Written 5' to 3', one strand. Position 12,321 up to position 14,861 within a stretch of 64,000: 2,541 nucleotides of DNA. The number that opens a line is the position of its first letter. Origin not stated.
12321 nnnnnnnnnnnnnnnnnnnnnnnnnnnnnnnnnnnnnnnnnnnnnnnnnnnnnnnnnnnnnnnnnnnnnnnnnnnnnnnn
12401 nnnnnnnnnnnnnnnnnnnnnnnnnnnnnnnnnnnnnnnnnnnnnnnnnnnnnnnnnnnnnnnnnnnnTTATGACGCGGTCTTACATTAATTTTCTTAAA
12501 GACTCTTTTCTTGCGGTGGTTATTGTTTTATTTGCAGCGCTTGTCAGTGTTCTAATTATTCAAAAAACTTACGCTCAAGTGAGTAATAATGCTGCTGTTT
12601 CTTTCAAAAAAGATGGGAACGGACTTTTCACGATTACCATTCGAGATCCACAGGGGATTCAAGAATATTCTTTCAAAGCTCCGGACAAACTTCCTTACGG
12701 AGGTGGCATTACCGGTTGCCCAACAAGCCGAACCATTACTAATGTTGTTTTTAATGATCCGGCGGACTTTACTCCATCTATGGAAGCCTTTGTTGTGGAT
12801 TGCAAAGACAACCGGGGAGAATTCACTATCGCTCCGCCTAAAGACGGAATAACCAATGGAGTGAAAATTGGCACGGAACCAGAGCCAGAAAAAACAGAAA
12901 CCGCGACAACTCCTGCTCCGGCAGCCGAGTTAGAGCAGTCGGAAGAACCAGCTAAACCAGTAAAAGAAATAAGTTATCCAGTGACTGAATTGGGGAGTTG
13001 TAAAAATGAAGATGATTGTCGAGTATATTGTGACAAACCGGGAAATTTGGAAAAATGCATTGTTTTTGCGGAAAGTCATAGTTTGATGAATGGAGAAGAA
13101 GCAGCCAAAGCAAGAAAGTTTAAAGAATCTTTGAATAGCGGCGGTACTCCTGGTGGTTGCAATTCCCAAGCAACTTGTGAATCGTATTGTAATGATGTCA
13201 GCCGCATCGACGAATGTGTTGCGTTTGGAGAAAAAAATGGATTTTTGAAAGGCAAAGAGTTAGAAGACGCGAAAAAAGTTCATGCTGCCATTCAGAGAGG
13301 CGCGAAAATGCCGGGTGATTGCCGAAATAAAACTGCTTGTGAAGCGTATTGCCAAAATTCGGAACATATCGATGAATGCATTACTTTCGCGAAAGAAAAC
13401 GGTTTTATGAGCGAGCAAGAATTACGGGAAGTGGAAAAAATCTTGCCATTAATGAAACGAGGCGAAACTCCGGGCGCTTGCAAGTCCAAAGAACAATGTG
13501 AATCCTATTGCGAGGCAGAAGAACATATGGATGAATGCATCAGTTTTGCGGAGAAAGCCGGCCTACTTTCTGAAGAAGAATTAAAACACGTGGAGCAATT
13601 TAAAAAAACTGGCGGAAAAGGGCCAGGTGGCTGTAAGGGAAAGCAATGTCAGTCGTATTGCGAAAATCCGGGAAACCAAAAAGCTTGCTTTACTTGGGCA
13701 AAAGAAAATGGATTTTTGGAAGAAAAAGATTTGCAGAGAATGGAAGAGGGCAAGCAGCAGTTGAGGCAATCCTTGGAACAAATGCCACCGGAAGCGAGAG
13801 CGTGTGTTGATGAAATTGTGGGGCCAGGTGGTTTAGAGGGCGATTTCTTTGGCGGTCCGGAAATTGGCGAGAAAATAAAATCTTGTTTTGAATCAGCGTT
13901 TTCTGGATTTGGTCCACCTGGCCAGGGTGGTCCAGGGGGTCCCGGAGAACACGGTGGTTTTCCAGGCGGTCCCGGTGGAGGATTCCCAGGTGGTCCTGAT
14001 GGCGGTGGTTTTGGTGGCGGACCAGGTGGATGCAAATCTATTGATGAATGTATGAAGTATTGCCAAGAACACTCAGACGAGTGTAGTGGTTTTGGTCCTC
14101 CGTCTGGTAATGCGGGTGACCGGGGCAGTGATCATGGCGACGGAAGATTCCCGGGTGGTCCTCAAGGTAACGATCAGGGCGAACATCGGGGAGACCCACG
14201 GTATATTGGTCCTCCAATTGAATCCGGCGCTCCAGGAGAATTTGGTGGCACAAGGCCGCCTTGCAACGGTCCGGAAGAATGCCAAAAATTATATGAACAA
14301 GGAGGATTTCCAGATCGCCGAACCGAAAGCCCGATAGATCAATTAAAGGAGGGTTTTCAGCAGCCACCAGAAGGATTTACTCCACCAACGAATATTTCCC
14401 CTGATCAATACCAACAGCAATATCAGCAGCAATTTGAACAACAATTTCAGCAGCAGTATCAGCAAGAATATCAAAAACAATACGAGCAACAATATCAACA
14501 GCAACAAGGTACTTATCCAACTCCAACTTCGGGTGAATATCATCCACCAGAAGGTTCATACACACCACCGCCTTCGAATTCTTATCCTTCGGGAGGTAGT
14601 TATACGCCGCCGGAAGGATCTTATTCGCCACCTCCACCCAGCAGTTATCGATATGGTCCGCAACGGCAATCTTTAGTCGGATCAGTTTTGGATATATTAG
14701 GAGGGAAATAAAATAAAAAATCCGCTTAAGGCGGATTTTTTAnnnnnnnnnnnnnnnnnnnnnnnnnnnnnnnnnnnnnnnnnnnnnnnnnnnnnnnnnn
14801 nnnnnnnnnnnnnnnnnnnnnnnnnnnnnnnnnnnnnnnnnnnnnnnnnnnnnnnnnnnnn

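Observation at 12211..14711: Operon encoding a small TM protein and a 746-aa secreted protein built from five tandem four-cysteine modules plus Gly/Pro-, Gln- and Tyr/Pro-rich tracts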

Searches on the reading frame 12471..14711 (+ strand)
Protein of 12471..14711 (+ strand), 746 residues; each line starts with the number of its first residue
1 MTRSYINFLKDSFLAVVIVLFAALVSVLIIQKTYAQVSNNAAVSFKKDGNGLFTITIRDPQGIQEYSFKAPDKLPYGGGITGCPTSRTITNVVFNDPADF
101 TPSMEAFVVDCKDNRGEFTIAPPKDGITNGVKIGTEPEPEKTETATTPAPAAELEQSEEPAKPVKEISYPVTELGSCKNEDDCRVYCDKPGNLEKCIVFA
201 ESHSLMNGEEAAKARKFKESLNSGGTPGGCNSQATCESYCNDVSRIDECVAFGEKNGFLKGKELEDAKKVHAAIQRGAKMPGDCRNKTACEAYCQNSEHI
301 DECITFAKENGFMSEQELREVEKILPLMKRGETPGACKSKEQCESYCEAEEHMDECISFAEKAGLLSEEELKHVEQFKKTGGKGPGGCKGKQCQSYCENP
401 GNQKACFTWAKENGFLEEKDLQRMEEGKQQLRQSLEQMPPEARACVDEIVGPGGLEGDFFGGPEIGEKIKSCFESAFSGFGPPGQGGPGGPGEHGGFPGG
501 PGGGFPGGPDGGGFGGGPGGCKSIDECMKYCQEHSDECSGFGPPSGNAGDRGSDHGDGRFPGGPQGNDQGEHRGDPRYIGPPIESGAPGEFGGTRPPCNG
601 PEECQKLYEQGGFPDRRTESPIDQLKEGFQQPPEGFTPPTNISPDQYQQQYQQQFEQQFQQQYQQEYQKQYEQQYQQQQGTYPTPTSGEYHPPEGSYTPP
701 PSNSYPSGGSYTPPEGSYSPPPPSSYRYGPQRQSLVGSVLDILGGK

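Call 3: search_protein_families(library=pfam, proteins=[window:12471-14711:+], max_evalue=1)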
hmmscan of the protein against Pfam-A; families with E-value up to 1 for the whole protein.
window:12471-14711:+ (746 aa): 2 families
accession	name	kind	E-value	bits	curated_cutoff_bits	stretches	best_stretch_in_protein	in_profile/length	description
PF05119.17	Terminase_4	-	0.11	13.4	24.7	0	287-329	23-65/98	Phage terminase, small subunit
PF03153.18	TFIIA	-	0.65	10.3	36.2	0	621-687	173-238/415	Transcription factor IIA, alpha/beta subunit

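Call 4: search_protein_families(library=ncbifam, proteins=[window:12471-14711:+], max_evalue=1)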
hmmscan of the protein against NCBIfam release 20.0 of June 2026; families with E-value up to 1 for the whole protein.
window:12471-14711:+ (746 aa): 0 families

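Call 8: search_solved_structures(query=window:12471-14711:+, max_evalue=10)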
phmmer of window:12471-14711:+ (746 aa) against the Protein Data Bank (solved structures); distinct sequences matched with E-value up to 10: 8.
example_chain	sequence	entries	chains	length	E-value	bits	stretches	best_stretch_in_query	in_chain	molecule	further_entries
9v2w_A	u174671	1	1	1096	0.3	12.6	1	640-716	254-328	Transcriptional regulatory protein SIN3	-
8kc7_B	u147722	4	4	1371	0.31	12.6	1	640-716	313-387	Transcriptional regulatory protein SIN3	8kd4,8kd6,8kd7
7yi0_A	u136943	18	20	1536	0.53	11.8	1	640-716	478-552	Transcriptional regulatory protein SIN3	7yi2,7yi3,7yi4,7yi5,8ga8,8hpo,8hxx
8kd2_B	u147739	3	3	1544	0.53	11.8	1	640-716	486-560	Transcriptional regulatory protein SIN3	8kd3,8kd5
6guv_A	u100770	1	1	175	2.2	9.8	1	471-507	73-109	POZ (BTB) and AT hook-containing zinc finger 1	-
5cva_A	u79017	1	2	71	4.6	8.7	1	479-540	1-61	Collagen alpha-2(I) chain,Collagen alpha-1(IX) chain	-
9nze_A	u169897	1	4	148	7.5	8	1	286-378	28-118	De novo designed protein, EPIC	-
9nzg_A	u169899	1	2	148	8.4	7.8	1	287-378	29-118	De novo designed protein, EPIC Q51N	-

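Call 64: list_cluster_members(proteins=[window:12471-14708:+, window:12211-12465:+])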
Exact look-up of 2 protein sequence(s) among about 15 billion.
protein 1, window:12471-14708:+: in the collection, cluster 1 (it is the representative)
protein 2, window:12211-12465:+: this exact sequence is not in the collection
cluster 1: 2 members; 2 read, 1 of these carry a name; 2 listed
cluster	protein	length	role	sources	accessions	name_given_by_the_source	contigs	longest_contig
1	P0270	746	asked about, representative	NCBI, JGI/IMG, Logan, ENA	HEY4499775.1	MAG TPA: hypothetical protein VJH70_01390 [Candidatus Paceibacterota bacterium]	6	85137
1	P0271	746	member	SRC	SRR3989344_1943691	-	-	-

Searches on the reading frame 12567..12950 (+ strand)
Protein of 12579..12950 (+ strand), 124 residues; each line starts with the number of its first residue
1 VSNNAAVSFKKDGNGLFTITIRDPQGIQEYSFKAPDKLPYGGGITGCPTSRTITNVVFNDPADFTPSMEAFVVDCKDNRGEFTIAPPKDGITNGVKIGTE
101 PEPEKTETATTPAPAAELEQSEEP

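Call 50: find_homologous_proteins(query=window:12579-12950:+, max_evalue=0.001)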
Query window:12579-12950:+: 17 candidates shared short words with the query, none scored E <= 0.001.

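Call 59: predict_structure(alignment_id=A4)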
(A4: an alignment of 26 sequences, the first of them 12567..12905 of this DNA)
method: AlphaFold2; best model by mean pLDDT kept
length: 113 residues; sequences in the alignment: 26
mean_pLDDT: 89.9   pTM: 0.78
mean pLDDT of the five models: 89.9, 89.7, 89.0, 88.8, 87.3
residues with pLDDT >= 90: 92; 70-90: 4; 50-70: 17; < 50: 0
segments of 3 or more residues with pLDDT < 50: none
pLDDT, mean of each block of 10 residues (from residue 1): 70 96 97 96 95 97 95 96 95 96 62 64
secondary structure, 60 per line:
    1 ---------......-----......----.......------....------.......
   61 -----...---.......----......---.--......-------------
elements in order: E10-15 E21-26 E31-37 E44-47 E54-60 E72-78 E83-88 E95-100

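Call 61: fold_search(model_id=the predicted structure, library=pdb)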
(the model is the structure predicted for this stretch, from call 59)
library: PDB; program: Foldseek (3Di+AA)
matches with E <= 10: 545; with E <= 0.001: 0
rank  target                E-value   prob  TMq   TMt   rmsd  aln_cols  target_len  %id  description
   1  8bl3                  1.4e-02  1.00  0.51  0.43   4.3        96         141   14  De novo single-chain immunoglobulin dimer scIg12 (released 2023-10-04)
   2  8bl6                  3.8e-02  1.00  0.51  0.43   4.4        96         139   17  De novo single-chain immunoglobulin dimer scIg12+EF3a (released 2023-10-04)
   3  2oxg_B                1.0e-01  0.97  0.45  0.46   4.6        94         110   10  The SoxYZ Complex of Paracoccus pantotrophus (released 2007-05-22)
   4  2ox5_Y                1.0e-01  0.97  0.45  0.45   4.5        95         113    9  The SoxYZ complex of Paracoccus pantotrophus (released 2007-05-22)
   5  9ms4_E                1.0e-01  0.97  0.46  0.29   5.8       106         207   11  Crystal structure of an expansin (Xa_EXLX1) from Xanthomonas sacchari (released 2025-05-21)
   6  6z2o                  1.2e-01  0.84  0.41  0.17   6.5       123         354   10  Crystal structure of wild type OgpA from Akkermansia muciniphila in P 21 21 21 (released 2020-09-30)
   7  4e5x_H                1.2e-01  0.82  0.33  0.36   5.5        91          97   18  Crystal structure of a complex between the human adenovirus type 2 E3-19K protein and MHC class I molecule HLA-A2/Tax (released 2012-10-10)
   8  6z2q_A                1.2e-01  0.82  0.40  0.17   6.5       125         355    8  Crystal structure of wild type OgpA from Akkermansia muciniphila in complex with an O-glycopeptide (GalGalNAc-TS) prod (released 2020-09-30)
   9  6z2p_A                1.5e-01  0.80  0.39  0.17   6.0       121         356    8  Crystal structure of catalytic inactive OgpA from Akkermansia muciniphila in complex with an O-glycopeptide (glycodros (released 2020-09-30)
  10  2cum_MODEL_1_A        1.8e-01  0.57  0.36  0.38  17.4       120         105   12  The solution structure of the 33rd fibronectin type III domain of human Tenascin-X (released 2005-11-26)
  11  6z2d                  2.0e-01  0.82  0.41  0.17   5.9       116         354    9  Crystal structure of wild type OgpA from Akkermansia muciniphila in P 41 21 2 (released 2020-09-30)
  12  4e5x_G                2.0e-01  0.75  0.33  0.36   5.4        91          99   18  Crystal structure of a complex between the human adenovirus type 2 E3-19K protein and MHC class I molecule HLA-A2/Tax (released 2012-10-10)
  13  5l2h_D                2.3e-01  0.47  0.33  0.37  13.0       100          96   16  Crystal Structure of W26A mutant of anti-EGFR Centyrin P54AR4-83v2 (released 2016-11-02)
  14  5n9b                  2.7e-01  0.90  0.45  0.25   4.2       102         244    9  Crystal Structure of unliganded human IL-17RA (released 2018-06-13)
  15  7y8i_A                2.7e-01  0.69  0.36  0.46  11.3        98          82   10  Crystal structure of sDscam FNIII3 domain, isoform alpha7 (released 2023-05-24)
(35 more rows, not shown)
